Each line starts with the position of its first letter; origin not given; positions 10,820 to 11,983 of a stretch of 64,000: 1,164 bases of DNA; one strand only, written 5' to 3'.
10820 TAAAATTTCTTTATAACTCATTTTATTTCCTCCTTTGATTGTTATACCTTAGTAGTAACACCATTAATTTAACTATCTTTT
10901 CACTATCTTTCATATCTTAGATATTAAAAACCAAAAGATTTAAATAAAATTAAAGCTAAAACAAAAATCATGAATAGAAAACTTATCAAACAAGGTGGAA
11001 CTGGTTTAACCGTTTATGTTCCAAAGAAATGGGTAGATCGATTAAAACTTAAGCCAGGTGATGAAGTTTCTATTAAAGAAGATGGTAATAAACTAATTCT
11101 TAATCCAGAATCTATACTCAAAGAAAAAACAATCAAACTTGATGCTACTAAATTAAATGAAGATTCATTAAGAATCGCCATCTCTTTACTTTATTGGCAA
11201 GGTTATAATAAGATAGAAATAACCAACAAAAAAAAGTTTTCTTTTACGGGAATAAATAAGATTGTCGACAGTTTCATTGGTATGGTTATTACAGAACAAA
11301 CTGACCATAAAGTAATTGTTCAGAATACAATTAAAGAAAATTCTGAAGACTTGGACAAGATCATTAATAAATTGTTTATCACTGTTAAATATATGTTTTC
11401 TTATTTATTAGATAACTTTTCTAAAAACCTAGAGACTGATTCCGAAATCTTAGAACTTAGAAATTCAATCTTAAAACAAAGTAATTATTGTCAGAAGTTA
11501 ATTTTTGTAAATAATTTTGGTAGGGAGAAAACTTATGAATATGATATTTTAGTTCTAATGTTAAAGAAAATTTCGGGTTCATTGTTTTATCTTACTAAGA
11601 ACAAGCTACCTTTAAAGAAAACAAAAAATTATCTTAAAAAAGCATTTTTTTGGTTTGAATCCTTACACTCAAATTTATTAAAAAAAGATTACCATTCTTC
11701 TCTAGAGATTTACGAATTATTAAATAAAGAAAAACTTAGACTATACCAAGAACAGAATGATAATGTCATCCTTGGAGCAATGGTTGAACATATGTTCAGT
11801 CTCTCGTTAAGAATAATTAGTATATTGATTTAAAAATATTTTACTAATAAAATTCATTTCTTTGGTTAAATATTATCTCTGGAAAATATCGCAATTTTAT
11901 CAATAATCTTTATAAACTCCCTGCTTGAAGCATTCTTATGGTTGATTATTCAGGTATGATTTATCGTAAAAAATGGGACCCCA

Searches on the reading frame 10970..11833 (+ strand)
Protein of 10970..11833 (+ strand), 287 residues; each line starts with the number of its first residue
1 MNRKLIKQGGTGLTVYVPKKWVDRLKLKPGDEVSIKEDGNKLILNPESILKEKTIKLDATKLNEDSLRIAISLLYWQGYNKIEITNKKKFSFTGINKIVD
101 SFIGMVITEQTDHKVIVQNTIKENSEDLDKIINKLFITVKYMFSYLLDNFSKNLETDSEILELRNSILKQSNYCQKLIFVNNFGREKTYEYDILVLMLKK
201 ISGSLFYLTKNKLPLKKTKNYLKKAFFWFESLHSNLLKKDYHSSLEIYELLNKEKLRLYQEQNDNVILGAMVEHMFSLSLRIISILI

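Call 44: search_protein_families(library=pfam, proteins=[window:10970-11833:+], max_evalue=0.001)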
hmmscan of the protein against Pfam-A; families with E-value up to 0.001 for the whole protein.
window:10970-11833:+ (287 aa): 1 family
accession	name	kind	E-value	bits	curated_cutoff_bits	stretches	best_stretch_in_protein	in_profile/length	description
PF04014.23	MazE_antitoxin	-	2.6e-08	34.1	24.7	1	13-47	8-43/48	Antidote-toxin recognition MazE, bacterial antitoxin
